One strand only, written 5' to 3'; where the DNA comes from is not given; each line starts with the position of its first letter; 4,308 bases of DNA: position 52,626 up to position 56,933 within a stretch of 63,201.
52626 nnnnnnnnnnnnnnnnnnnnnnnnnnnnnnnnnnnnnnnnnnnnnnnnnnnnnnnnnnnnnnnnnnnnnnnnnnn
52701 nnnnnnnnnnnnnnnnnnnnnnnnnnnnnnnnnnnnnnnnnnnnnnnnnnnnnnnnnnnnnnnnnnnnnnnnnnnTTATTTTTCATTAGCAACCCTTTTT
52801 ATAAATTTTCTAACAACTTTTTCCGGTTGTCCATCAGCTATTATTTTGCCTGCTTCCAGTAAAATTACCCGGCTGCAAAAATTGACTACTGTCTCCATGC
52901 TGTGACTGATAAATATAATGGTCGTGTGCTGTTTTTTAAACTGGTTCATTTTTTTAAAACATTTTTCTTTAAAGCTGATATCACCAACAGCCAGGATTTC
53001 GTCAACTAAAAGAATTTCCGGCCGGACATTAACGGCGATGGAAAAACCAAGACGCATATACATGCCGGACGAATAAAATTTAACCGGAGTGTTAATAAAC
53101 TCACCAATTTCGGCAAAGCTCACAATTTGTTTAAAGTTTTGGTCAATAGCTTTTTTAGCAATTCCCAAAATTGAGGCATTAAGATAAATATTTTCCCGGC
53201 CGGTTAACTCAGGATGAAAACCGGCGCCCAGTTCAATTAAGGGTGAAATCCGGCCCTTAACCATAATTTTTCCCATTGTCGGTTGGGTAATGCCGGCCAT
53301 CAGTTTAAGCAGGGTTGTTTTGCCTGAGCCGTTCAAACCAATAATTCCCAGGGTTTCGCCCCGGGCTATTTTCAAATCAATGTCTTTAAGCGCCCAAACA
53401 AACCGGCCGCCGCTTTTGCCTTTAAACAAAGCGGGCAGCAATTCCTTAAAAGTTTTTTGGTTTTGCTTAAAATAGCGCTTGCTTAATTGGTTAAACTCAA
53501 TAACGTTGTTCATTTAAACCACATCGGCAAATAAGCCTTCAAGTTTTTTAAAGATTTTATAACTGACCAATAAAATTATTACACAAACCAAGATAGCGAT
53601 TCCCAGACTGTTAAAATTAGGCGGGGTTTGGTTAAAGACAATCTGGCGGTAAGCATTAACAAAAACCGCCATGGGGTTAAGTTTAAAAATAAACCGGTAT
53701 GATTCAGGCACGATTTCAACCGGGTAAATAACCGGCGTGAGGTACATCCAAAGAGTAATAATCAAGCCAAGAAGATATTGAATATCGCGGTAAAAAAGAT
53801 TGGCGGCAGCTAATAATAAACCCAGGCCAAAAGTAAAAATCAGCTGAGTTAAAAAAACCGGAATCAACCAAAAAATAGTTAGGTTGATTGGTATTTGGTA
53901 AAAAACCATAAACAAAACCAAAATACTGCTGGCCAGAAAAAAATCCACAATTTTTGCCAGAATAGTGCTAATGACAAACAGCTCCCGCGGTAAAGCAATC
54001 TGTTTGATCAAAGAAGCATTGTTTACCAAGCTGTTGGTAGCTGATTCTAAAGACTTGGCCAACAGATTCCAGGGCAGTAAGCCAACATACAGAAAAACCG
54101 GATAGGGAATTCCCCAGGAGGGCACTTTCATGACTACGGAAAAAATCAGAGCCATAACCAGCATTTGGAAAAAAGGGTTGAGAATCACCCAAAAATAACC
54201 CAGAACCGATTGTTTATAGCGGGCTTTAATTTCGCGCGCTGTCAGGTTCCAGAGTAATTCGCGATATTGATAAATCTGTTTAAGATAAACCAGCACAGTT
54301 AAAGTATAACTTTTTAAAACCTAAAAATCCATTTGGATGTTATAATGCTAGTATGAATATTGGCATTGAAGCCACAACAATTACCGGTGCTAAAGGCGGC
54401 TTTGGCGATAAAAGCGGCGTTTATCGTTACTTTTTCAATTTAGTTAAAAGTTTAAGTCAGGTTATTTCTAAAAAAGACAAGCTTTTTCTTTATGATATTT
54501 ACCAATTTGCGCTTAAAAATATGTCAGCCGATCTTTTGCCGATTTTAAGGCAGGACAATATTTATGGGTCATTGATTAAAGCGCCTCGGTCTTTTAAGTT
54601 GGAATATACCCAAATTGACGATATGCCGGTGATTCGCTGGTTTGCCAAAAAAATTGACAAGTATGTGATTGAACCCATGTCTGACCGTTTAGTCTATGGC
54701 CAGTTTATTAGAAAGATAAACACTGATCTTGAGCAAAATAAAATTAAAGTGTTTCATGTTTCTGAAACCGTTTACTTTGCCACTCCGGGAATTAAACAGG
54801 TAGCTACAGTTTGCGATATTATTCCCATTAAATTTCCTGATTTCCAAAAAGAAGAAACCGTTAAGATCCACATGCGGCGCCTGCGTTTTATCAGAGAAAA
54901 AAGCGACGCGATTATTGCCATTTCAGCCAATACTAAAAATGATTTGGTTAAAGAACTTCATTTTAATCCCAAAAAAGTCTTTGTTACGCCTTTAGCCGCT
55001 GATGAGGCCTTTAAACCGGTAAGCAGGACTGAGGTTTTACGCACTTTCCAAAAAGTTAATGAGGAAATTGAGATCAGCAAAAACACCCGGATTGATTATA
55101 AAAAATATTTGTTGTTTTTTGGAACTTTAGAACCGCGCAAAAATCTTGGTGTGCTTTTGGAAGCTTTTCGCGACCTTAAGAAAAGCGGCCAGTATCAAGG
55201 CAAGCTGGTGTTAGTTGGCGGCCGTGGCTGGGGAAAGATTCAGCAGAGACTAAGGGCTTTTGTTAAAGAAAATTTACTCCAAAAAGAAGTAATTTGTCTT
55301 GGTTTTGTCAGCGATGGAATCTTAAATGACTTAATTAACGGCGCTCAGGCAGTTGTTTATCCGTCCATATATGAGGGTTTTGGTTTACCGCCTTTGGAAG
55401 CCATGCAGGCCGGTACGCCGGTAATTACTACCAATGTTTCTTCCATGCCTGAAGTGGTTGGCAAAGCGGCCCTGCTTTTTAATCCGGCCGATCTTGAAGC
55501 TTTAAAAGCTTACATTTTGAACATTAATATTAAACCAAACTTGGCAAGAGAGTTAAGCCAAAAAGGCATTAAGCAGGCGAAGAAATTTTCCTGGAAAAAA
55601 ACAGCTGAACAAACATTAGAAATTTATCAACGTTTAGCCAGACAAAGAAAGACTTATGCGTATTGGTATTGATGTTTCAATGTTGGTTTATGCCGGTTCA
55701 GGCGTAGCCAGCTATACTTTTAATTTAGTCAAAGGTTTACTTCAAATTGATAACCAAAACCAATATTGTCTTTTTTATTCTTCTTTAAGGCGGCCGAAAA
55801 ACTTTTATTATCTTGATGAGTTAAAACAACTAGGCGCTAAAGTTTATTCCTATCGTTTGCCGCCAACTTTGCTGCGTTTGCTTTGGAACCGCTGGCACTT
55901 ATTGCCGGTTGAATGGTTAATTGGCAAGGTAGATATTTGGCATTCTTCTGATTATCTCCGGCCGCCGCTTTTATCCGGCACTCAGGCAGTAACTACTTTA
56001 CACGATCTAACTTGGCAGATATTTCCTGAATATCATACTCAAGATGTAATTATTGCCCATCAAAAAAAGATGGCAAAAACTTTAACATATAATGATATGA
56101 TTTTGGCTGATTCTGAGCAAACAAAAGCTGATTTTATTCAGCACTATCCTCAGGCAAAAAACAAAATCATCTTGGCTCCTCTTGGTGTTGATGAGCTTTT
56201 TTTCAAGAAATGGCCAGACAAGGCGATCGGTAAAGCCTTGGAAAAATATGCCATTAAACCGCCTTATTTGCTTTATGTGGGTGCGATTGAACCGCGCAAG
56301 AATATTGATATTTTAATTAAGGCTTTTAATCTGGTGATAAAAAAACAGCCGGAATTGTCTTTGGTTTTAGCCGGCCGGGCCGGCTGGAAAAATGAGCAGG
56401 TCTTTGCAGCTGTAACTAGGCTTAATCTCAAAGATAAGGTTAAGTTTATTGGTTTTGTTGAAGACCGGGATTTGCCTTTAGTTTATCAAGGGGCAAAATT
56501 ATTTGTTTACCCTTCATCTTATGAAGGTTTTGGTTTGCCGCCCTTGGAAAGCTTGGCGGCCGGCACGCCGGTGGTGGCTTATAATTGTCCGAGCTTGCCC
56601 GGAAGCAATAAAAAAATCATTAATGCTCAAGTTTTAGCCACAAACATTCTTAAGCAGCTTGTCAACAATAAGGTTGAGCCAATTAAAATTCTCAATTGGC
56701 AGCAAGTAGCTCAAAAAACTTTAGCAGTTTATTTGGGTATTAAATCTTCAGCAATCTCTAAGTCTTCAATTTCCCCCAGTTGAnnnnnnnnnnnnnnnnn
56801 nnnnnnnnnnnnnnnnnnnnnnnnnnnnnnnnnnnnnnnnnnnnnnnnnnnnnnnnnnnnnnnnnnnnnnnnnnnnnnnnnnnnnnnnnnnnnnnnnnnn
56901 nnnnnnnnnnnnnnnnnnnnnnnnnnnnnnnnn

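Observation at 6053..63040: About 57 kb glycosylation super-locus with roughly 20 GT-C-like polytopic proteins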

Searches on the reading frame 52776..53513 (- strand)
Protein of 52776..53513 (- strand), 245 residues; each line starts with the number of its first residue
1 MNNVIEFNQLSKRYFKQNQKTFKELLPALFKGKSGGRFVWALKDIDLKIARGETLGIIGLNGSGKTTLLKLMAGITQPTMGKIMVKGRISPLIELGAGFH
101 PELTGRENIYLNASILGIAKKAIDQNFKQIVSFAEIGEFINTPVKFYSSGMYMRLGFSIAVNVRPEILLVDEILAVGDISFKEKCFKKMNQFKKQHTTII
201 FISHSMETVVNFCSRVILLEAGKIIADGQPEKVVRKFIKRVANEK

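Call 6: search_protein_families(library=pfam, proteins=[window:52776-53513:-], max_evalue=0.01)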
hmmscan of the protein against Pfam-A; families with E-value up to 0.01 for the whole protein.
window:52776-53513:- (245 aa): 2 families
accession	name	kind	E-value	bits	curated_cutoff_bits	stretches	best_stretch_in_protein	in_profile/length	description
PF00005.33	ABC_tran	-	9.4e-21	75.3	25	1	42-173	1-135/137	ABC transporter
PF13304.12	AAA_21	-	0.0072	16.9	27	0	56-75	3-22/304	AAA domain, putative AbiEii toxin, Type IV TA system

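Call 41: search_protein_families(library=ncbifam, proteins=[window:52776-53513:-], max_evalue=0.00001)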
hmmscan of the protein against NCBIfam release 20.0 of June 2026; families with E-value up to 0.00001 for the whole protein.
window:52776-53513:- (245 aa): 176 families (the best 25 are shown)
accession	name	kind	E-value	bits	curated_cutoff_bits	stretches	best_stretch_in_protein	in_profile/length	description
NF010065.0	PRK13545.1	equivalog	5.2e-69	233.3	538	1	1-237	1-234/549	teichoic acids export protein ATP-binding subunit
NF010066.0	PRK13546.1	equivalog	2.2e-58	197.7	320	1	1-239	1-236/264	teichoic acids export ABC transporter ATP-binding subunit TagH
NF050108.1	galactan_ABC_ATP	equivalog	1.6e-52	178.2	400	1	38-237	41-240/244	galactan export ABC transporter ATP-binding subunit Wzt/RfbE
TIGR01188.1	drrA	subfamily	4.8e-36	124.6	312.45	2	101-240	79-218/302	daunorubicin resistance ABC transporter, ATP-binding protein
TIGR04521.1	ECF_ATPase_2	equivalog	1.1e-31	110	330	2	106-236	103-235/279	energy-coupling factor transporter ATPase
TIGR04520.1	ECF_ATPase_1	equivalog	9.5e-29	100.6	315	2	116-236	106-226/269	energy-coupling factor transporter ATPase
TIGR01186.1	proV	subfamily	1.4e-27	96.8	326.6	1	41-235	8-219/363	betaine/proline/choline family ABC transporter ATP-binding protein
NF033858.1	ABC2_perm_RbbA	equivalog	3.2e-26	91.5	1050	1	38-236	279-487/909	ribosome-associated ATPase/putative transporter RbbA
NF010060.0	PRK13537.1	equivalog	6e-26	91.1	521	1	42-236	31-236/314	nodulation factor ABC transporter ATP-binding protein NodI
NF010059.0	PRK13536.1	equivalog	7.2e-26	90.7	549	1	42-236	59-264/342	nodulation factor ABC transporter ATP-binding protein NodI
TIGR01288.1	nodI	equivalog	2e-25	89.4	424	1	42-237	20-226/303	nodulation factor ABC transporter ATP-binding protein NodI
NF040840.2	tungstate_WtpC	equivalog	2.8e-25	89.4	440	1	41-236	15-221/347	tungstate ABC transporter ATP-binding protein WtpC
TIGR03375.1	type_I_sec_LssB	subfamily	3.8e-25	88.3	693.1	2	41-87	482-528/696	type I secretion system permease/ATPase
TIGR00968.1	3a0106s01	subfamily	1.1e-24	87.2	342.75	1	36-236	11-221/237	sulfate ABC transporter ATP-binding protein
NF006987.0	PRK09452.1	equivalog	2.1e-24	85.9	482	1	41-234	32-236/378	spermidine/putrescine ABC transporter ATP-binding protein PotA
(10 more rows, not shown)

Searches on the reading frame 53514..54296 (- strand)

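Call 6: search_protein_families(library=pfam, proteins=[window:53514-54296:-], max_evalue=0.01)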
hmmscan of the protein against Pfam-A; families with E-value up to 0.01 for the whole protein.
window:53514-54296:- (260 aa): 1 family
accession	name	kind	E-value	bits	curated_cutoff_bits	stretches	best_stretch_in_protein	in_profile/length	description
PF01061.29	ABC2_membrane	-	1.1e-18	68.1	26.9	1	14-221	2-211/211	ABC-2 type transporter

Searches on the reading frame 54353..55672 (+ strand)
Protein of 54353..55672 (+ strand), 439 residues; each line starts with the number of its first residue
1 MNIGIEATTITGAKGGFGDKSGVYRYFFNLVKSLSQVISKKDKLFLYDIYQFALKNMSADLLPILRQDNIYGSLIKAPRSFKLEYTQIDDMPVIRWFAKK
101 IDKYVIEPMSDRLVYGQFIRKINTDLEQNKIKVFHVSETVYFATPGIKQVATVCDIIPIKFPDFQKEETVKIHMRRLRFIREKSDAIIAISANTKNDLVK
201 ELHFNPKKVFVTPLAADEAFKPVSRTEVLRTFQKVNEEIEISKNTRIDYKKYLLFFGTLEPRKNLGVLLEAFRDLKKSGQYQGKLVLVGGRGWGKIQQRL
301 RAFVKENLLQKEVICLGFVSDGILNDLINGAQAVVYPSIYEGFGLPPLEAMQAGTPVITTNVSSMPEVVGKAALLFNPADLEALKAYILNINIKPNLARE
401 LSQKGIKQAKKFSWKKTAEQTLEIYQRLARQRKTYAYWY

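Call 6: search_protein_families(library=pfam, proteins=[window:54353-55672:+], max_evalue=0.01)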
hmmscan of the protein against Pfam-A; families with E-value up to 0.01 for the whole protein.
window:54353-55672:+ (439 aa): 6 families
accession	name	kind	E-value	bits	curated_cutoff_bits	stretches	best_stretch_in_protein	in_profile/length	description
PF00534.26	Glycos_transf_1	-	1.2e-34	119.8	26.4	1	240-407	5-171/172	Glycosyl transferases group 1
PF13692.12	Glyco_trans_1_4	-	1.2e-28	100.5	27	1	251-390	2-138/142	Glycosyl transferases group 1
PF20706.3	GT4-conflict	-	5.2e-10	39.3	26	1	248-367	195-318/385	Family 4 Glycosyltransferase in conflict systems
PF13439.12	Glyco_transf_4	-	4.5e-07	30.5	28.5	1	109-217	51-167/170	Glycosyltransferase Family 4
PF13524.12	Glyco_trans_1_2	-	0.0025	18.2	25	1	282-422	14-143/144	Glycosyl transferase-like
PF05693.19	Glycogen_syn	-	0.0037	16.4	27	1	325-365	464-504/639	Glycogen synthase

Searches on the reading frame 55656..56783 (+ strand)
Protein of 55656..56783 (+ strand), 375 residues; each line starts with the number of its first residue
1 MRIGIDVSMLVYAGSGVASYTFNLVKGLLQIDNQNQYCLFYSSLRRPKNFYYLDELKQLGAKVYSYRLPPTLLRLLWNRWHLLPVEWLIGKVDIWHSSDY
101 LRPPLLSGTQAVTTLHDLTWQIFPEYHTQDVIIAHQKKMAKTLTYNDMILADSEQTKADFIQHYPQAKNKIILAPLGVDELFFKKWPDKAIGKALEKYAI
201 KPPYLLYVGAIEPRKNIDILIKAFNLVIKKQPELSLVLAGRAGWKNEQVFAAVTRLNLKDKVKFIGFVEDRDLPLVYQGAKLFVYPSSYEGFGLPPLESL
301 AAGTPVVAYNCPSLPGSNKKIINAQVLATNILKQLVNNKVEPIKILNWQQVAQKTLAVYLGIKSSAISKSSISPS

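Call 6: search_protein_families(library=pfam, proteins=[window:55656-56783:+], max_evalue=0.01)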
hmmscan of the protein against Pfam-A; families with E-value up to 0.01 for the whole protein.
window:55656-56783:+ (375 aa): 5 families
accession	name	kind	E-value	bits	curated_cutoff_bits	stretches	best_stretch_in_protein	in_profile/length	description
PF00534.26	Glycos_transf_1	-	1.9e-33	115.8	26.4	1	201-320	14-133/172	Glycosyl transferases group 1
PF13692.12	Glyco_trans_1_4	-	3.5e-26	92.6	27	1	203-316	2-113/142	Glycosyl transferases group 1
PF20706.3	GT4-conflict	-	8.2e-11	41.9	26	1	202-308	197-310/385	Family 4 Glycosyltransferase in conflict systems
PF13439.12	Glyco_transf_4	-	9.9e-09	35.9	28.5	1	15-179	2-167/170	Glycosyltransferase Family 4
PF13524.12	Glyco_trans_1_2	-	0.0029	18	25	1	228-310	9-81/144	Glycosyl transferase-like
